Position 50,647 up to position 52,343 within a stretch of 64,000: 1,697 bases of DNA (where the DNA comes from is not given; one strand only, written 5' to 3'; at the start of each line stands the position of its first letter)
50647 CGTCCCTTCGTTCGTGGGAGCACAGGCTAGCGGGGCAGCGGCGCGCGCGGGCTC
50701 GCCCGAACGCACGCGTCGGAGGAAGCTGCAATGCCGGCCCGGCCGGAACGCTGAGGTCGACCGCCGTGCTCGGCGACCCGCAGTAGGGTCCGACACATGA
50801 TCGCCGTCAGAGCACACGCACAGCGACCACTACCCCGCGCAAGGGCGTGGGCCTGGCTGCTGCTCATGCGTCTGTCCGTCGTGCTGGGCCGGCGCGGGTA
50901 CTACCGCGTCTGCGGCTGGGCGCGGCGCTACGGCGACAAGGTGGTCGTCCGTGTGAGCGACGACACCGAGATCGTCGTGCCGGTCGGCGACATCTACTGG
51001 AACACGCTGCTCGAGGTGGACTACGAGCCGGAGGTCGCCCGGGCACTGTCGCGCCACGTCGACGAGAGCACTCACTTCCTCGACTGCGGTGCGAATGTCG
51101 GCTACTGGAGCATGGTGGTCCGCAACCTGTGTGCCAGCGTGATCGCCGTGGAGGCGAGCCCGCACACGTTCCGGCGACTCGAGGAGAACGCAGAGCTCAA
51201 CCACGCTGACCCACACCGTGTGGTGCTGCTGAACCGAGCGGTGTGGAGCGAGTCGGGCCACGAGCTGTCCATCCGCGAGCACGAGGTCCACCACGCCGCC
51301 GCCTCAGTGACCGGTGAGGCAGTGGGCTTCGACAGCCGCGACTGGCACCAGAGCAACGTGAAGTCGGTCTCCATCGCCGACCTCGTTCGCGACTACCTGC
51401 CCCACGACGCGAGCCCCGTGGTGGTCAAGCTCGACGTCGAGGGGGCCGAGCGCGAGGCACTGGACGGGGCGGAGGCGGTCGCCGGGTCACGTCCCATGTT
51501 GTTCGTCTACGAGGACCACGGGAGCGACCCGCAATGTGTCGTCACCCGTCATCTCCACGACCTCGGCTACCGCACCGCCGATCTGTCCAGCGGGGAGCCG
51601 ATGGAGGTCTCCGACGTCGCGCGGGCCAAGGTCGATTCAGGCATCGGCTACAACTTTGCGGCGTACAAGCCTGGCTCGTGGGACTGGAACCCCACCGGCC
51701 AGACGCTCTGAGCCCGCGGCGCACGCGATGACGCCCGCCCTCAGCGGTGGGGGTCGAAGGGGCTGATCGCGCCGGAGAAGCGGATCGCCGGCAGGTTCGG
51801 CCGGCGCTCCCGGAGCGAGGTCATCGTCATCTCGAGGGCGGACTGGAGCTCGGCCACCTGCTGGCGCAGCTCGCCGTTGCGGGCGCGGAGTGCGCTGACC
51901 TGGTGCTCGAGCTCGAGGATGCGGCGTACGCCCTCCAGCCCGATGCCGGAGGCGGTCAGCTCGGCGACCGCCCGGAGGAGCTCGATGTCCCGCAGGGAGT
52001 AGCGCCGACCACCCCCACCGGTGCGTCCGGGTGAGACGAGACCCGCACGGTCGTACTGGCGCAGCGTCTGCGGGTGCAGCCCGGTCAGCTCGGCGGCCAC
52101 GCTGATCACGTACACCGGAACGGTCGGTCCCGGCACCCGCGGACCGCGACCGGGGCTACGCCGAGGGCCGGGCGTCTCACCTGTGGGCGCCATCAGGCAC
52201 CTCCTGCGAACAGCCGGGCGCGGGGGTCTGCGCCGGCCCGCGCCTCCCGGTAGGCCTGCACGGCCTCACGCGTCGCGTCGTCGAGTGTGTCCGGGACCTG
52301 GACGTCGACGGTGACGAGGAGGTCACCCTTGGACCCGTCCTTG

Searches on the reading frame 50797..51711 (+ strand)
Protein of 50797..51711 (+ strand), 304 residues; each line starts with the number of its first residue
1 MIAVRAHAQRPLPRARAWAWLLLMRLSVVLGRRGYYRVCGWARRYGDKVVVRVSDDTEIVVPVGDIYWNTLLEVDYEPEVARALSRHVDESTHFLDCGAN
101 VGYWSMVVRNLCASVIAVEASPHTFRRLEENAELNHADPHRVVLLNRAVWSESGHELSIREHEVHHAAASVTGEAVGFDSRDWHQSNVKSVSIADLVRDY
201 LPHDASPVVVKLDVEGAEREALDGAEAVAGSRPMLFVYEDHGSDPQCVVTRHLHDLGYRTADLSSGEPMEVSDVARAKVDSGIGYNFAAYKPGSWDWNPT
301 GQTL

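Call 5: search_protein_families(library=pfam, proteins=[window:50797-51711:+], max_evalue=0.01)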
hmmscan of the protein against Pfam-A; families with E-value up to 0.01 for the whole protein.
window:50797-51711:+ (304 aa): 2 families
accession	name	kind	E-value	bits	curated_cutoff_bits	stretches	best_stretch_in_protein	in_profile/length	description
PF05050.19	Methyltransf_21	-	8.7e-12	45.9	22.7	1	96-259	1-172/173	Methyltransferase FkbM domain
PF02475.24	TRM5-TYW2_MTfase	-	7.6e-07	29.7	28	1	83-139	29-87/164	TRM5/TYW2 methyltransferase domain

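Call 6: search_protein_families(library=ncbifam, proteins=[window:50797-51711:+], max_evalue=0.01)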
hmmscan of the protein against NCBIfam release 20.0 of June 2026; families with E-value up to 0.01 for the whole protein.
window:50797-51711:+ (304 aa): 2 families
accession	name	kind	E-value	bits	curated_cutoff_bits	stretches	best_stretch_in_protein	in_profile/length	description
TIGR01444.1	fkbM_fam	subfamily_domain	6e-25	88.4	37.7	1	94-228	2-130/143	FkbM family methyltransferase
NF047823.1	tRNAwyosTaw2Pyroc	equivalog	0.0038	16.7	550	1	95-138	130-174/277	tRNA(Phe) (4-demethylwyosine(37)-C(7)) aminocarboxypropyltransferase Taw2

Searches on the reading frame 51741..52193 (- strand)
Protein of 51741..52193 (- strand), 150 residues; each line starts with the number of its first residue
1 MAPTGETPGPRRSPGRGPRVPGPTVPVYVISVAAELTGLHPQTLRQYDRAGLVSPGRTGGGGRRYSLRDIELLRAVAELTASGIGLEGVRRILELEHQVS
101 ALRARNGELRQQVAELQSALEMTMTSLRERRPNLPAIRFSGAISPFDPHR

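Call 5: search_protein_families(library=pfam, proteins=[window:51741-52193:-], max_evalue=0.01)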
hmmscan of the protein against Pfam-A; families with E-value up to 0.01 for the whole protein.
window:51741-52193:- (150 aa): 6 families
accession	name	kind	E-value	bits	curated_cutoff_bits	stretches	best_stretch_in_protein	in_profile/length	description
PF13411.12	MerR_1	-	2e-17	63.5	21.6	1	28-94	1-67/69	MerR HTH family regulatory protein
PF00376.29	MerR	-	9.3e-13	48.2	28.2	1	30-65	2-38/38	MerR family regulatory protein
PF05769.16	SIKE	-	0.00011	22.6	24.3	1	89-130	65-106/180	SIKE family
PF07321.17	YscO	-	0.0016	18.9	28.8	1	90-134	66-110/149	Type III secretion protein YscO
PF12728.13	HTH_17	-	0.003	18.2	27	1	33-71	7-44/51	Helix-turn-helix domain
PF07716.20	bZIP_2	-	0.0035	17.8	22.3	1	91-117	26-52/54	Basic region leucine zipper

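Call 6: search_protein_families(library=ncbifam, proteins=[window:51741-52193:-], max_evalue=0.01)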
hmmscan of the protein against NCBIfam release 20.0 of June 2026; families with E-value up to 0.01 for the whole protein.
window:51741-52193:- (150 aa): 18 families
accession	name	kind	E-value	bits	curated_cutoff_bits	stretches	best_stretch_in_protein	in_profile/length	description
NF047375.1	HeatShock_HspR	equivalog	4e-38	129.3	105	1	26-114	2-91/92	heat shock protein transcriptional repressor HspR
NF047377.1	heat_HspR_dupli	exception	5.1e-26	91.5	300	1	26-137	4-112/214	heat shock protein transcriptional repressor HspR, fused homodimer type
NF053740.1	TransRegTnrAGPos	equivalog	8.5e-11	42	140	1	27-100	12-87/108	hypothetical protein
TIGR02044.1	CueR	equivalog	6.7e-09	35.9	147.4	1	30-128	3-99/127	Cu(I)-responsive transcriptional regulator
NF052513.1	TransRegCarH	equivalog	1.5e-08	34.2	400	1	27-119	6-99/274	HTH-type transcriptional repressor CarH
TIGR02051.1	MerR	equivalog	1.3e-07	31.8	150.85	1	30-116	2-95/124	mercury resistance transcriptional regulator MerR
NF041849.1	trans_regNmlR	equivalog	1.6e-07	31.3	175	1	30-122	3-97/117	stress response transcriptional regulator NmlR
NF050798.1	TF_FtsR_Actino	equivalog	1.5e-06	28.5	150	1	43-79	21-57/223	transcriptional regulator FtsR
NF007069.0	PRK09514.1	equivalog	4e-06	26.9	143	1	28-101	2-76/141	Zn(2+)-responsive transcriptional regulator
NF011617.0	PRK15043.1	equivalog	4.1e-06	26.2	417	1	27-131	3-108/243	HTH-type transcriptional regulator MlrA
TIGR02043.1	ZntR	equivalog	7.6e-06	26.1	167.95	1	28-99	2-74/131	Zn(2+)-responsive transcriptional regulator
NF033787.1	HTH_BldC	subfamily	0.00026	20.8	77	1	36-73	11-48/49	BldC family transcriptional regulator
NF033518.0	transpos_IS607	equivalog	0.00044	19.8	110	1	33-80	3-50/187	IS607 family transposase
NF010315.0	PRK13752.1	subfamily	0.00069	19.7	261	1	29-99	9-80/144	mercury resistance transcriptional regulator MerR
NF007590.0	PRK10227.1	equivalog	0.0015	18.6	244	1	30-127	3-98/135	Cu(I)-responsive transcriptional regulator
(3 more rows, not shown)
